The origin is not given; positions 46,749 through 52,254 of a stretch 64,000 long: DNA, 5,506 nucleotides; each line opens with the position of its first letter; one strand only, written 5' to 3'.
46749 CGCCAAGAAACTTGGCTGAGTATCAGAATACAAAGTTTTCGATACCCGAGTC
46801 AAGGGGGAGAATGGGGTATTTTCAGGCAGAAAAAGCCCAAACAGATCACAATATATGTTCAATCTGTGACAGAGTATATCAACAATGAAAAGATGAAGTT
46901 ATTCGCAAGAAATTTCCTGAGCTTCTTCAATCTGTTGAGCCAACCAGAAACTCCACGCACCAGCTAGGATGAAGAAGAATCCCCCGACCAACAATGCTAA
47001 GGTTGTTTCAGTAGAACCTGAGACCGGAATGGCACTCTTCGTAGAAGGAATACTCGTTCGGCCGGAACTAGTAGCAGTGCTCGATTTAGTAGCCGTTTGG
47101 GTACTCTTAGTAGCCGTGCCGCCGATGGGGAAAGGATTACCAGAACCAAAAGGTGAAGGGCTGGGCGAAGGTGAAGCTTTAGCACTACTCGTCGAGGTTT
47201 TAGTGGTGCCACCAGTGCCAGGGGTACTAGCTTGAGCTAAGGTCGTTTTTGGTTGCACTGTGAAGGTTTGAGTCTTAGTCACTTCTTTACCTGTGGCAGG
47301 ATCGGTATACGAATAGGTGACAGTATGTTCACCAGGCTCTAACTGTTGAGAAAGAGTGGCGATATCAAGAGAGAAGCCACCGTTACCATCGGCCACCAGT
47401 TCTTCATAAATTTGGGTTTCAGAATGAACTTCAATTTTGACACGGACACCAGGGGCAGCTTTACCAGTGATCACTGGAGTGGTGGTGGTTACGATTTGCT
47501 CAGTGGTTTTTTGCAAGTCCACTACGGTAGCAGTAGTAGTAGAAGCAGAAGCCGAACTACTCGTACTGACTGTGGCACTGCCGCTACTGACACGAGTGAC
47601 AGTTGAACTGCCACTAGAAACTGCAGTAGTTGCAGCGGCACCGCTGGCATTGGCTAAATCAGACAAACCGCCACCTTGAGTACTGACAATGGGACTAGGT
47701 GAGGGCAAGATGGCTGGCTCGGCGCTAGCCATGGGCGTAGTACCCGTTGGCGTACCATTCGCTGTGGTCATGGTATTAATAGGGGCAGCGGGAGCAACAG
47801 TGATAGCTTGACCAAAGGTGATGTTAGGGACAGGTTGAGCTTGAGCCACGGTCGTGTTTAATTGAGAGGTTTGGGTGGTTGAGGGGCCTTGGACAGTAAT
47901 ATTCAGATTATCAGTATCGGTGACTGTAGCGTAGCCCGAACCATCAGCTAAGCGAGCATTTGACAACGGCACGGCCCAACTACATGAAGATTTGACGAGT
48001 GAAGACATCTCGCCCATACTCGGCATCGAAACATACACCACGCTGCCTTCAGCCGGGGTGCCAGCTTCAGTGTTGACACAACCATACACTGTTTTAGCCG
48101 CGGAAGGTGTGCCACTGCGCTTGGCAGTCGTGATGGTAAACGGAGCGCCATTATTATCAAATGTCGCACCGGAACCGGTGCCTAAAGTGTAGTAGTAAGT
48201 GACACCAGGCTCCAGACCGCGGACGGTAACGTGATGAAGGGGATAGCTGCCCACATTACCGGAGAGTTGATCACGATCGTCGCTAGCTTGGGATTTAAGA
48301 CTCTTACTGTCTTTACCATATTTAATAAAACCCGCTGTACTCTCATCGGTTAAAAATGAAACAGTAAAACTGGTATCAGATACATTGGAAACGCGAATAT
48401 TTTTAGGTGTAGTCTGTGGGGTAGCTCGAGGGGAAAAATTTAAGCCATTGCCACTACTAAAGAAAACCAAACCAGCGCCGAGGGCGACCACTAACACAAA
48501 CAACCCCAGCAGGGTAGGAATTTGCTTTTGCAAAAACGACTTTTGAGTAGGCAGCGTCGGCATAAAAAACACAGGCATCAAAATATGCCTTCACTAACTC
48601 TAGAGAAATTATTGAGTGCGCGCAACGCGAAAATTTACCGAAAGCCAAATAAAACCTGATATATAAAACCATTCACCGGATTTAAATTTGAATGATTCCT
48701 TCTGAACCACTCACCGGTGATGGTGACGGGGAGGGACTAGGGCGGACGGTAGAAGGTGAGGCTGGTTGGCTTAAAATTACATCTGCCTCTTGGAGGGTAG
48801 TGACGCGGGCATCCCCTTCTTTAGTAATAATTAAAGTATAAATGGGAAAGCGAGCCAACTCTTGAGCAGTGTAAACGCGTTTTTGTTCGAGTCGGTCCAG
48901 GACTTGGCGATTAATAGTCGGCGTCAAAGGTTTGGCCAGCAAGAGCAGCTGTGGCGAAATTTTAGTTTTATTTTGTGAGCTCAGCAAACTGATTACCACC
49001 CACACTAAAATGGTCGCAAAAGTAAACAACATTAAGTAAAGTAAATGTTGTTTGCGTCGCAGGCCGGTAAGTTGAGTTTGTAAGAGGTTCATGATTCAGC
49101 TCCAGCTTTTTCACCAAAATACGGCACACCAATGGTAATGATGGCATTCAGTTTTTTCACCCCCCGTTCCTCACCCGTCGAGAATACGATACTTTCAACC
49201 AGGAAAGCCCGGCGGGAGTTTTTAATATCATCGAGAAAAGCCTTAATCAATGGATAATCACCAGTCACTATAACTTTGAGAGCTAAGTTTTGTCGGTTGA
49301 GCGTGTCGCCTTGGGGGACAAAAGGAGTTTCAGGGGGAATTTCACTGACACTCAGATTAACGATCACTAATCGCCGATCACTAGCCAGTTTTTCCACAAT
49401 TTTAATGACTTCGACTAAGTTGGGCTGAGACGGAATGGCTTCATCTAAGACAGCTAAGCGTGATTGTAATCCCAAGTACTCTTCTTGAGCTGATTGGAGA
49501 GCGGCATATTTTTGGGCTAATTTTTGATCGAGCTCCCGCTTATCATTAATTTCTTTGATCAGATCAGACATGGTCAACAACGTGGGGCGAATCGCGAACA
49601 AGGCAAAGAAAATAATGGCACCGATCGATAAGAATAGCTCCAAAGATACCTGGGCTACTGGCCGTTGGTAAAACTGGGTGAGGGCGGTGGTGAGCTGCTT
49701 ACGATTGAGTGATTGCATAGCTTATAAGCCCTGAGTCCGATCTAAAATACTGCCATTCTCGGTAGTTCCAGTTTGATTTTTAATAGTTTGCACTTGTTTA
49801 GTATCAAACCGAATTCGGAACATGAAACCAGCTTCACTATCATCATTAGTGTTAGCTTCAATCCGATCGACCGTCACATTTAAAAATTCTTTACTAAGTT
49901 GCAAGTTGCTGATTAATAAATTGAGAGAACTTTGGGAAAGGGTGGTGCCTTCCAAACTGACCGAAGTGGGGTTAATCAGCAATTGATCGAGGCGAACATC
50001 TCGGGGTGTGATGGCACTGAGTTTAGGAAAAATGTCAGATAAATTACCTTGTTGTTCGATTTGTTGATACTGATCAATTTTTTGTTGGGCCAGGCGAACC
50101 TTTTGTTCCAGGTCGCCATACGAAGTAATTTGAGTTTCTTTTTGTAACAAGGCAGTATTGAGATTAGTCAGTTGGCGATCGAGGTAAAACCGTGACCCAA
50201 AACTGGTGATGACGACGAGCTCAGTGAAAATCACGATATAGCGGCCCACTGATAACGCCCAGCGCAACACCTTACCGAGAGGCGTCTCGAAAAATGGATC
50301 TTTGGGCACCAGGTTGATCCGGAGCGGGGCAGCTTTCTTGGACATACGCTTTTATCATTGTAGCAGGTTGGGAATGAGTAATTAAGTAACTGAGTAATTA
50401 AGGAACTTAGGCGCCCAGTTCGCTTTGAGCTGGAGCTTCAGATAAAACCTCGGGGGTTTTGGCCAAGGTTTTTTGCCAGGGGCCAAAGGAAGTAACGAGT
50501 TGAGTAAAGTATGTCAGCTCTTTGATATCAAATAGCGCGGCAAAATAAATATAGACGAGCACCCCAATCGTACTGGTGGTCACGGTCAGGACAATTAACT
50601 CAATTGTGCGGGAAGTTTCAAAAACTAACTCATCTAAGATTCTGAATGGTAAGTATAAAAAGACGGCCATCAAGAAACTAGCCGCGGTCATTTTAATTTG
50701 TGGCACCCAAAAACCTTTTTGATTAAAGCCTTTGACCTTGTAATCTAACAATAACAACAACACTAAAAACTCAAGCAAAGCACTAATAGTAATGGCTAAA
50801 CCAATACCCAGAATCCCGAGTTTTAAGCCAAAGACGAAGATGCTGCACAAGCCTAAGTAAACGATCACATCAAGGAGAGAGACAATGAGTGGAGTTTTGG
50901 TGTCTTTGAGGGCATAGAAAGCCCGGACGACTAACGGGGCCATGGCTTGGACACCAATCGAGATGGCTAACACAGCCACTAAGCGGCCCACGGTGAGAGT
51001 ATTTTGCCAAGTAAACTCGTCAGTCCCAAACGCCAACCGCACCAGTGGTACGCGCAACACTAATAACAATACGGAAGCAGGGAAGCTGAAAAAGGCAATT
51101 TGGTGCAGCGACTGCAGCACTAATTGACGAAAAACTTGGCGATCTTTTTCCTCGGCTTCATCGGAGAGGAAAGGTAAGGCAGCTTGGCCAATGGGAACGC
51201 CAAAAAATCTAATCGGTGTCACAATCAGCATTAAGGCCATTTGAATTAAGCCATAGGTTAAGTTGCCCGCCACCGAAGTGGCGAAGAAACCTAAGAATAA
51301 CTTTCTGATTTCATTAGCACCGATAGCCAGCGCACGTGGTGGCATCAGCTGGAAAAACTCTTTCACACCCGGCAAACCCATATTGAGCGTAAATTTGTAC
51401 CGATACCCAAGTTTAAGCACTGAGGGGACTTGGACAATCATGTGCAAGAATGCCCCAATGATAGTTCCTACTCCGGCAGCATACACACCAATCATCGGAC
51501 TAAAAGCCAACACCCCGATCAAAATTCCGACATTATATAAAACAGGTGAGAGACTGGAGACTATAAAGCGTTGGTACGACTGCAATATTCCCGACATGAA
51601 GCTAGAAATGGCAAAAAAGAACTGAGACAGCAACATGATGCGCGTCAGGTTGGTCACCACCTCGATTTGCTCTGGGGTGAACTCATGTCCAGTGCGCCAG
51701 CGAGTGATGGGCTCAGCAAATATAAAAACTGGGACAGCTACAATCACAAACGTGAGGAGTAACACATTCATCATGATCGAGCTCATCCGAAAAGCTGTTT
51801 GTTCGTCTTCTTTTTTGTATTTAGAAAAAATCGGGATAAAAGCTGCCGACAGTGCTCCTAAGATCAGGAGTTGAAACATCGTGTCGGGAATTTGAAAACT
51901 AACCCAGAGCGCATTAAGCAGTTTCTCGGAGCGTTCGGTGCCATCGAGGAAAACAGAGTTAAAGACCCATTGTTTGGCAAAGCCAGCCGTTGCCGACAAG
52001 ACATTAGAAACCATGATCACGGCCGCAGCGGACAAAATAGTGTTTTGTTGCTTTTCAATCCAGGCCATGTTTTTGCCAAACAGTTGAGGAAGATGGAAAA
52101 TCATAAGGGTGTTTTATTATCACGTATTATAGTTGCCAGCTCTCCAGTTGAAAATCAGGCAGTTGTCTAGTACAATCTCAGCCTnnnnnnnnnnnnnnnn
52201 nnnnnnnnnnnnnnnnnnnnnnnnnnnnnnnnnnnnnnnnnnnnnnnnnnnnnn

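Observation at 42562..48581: Surface-protein island: giant Cys/Gly/Thr-rich repeat protein, an (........)n-linker protein and an FN3/S-T-stalk protein sharing a novel Cys module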

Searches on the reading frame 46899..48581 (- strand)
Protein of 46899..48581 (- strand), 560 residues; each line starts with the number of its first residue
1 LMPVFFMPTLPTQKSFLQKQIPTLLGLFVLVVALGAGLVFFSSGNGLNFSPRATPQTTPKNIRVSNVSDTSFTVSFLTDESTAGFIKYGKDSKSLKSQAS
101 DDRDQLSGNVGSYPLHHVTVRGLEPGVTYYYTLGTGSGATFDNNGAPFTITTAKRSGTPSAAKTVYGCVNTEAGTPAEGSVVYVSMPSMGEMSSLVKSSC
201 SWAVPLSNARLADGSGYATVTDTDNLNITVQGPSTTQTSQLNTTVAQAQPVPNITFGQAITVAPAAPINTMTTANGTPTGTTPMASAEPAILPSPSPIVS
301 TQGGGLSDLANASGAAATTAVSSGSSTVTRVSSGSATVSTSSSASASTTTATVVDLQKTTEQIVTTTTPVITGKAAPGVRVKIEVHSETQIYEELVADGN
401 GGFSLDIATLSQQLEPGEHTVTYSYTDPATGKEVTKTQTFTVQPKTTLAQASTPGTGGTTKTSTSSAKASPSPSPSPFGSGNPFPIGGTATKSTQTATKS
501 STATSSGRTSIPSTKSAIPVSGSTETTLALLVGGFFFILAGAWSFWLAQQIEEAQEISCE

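Call 4: search_protein_families(library=pfam, proteins=[window:46899-48581:-], max_evalue=1)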
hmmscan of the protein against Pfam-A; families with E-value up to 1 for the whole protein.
window:46899-48581:- (560 aa): 3 families
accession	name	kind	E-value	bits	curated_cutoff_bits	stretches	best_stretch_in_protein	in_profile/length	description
PF16656.11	Pur_ac_phosph_N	-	6.6e-12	46.3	30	1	59-143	1-84/93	Purple acid Phosphatase, N-terminal domain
PF19077.6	Big_13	-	2.4e-05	25.2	27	1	359-442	19-100/102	Bacterial Ig-like domain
PF00041.27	fn3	-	5e-05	23.9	25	1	58-144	2-77/84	Fibronectin type III domain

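Call 7: search_protein_families(library=ncbifam, proteins=[window:46899-48581:-], max_evalue=1)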
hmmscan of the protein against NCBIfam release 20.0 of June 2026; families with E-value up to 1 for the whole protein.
window:46899-48581:- (560 aa): 0 families

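Call 99: find_related_loci(query=window:46899-48581:-, collection=metagenome_contigs, flank=8000)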
Query window:46899-48581:- (560 aa) in metagenome_contigs; peptide patterns used: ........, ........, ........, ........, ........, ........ (x = any residue, [..] = any of these).
142 stretches matched a pattern; 11 encode a relative of the query (tblastn E <= 1e-3); 11 distinct loci.
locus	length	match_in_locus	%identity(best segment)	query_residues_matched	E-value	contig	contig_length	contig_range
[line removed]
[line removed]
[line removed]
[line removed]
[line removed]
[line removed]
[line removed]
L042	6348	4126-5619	47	18-553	3e-125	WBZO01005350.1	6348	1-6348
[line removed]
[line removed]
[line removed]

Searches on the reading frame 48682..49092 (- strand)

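Call 4: search_protein_families(library=pfam, proteins=[window:48682-49092:-], max_evalue=1)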
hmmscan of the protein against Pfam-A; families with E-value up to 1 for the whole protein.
window:48682-49092:- (136 aa): 3 families
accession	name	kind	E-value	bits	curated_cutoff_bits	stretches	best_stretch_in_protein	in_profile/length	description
PF01616.22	Orbi_NS3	-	0.13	12.2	27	1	4-45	68-109/179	Orbivirus NS3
PF25772.1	HEAT_RRP12_N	-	0.16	11.6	27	1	32-70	228-266/275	RRP12-like, N-terminal HEAT repeats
PF24405.1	Pua-like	-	0.27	11.5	27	1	28-82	105-158/176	Pua-like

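Call 7: search_protein_families(library=ncbifam, proteins=[window:48682-49092:-], max_evalue=1)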
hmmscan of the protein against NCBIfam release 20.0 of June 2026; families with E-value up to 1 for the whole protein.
window:48682-49092:- (136 aa): 0 families

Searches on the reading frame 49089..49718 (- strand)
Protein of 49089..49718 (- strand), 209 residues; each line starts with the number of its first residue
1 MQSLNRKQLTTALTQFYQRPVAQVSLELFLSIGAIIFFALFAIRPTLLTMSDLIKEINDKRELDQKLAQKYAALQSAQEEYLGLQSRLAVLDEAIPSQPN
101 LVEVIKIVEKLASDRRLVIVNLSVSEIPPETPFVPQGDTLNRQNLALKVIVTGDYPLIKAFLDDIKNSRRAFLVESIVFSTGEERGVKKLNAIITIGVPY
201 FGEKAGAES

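Call 4: search_protein_families(library=pfam, proteins=[window:49089-49718:-], max_evalue=1)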
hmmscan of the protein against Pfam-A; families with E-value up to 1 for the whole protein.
window:49089-49718:- (209 aa): 2 families
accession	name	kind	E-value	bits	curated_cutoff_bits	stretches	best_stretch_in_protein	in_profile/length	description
PF04350.18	PilO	-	4e-05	24.2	22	1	58-193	10-135/145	Pilus assembly protein, PilO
PF10741.14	T2SSM_b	-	0.012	15.9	21.7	1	133-180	39-86/111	Type II secretion system (T2SS), protein M subtype b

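Call 7: search_protein_families(library=ncbifam, proteins=[window:49089-49718:-], max_evalue=1)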
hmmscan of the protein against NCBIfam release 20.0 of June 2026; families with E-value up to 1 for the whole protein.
window:49089-49718:- (209 aa): 1 family
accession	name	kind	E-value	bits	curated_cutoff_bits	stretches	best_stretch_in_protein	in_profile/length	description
NF040576.1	T2SS_GspM_XpsM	equivalog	8.2e-05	22.3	60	1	28-182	5-153/180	type II secretion system protein GspM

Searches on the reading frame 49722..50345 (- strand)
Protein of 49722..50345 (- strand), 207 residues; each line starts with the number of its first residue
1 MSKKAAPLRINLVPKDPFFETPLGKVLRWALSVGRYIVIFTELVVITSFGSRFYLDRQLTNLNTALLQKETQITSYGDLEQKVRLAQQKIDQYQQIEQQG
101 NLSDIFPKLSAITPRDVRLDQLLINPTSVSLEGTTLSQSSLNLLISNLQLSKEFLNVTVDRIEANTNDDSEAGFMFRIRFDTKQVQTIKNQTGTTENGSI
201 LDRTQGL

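Call 4: search_protein_families(library=pfam, proteins=[window:49722-50345:-], max_evalue=1)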
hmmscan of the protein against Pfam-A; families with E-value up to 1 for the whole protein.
window:49722-50345:- (207 aa): 1 family
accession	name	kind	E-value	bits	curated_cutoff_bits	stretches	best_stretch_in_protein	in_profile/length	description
PF05137.18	PilN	-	2.1e-10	41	22.8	1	105-180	2-76/78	Fimbrial assembly protein (PilN)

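Call 7: search_protein_families(library=ncbifam, proteins=[window:49722-50345:-], max_evalue=1)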
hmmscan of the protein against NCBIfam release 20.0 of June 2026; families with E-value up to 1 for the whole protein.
window:49722-50345:- (207 aa): 0 families

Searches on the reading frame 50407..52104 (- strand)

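Call 7: search_protein_families(library=ncbifam, proteins=[window:50407-52104:-], max_evalue=1)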
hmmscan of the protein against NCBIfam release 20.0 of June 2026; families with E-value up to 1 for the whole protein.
window:50407-52104:- (565 aa): 3 families
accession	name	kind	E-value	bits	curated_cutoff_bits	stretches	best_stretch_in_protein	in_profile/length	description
TIGR01695.1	murJ_mviN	equivalog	8.3e-74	249.1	235.55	1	24-531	3-502/506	murein biosynthesis integral membrane protein MurJ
TIGR00797.1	matE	subfamily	4.7e-14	52.1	147.4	2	290-493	34-240/396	MATE family efflux transporter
TIGR02523.1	type_IV_pilV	equivalog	0.17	12.4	52.2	1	375-410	10-45/139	type IV pilus modification protein PilV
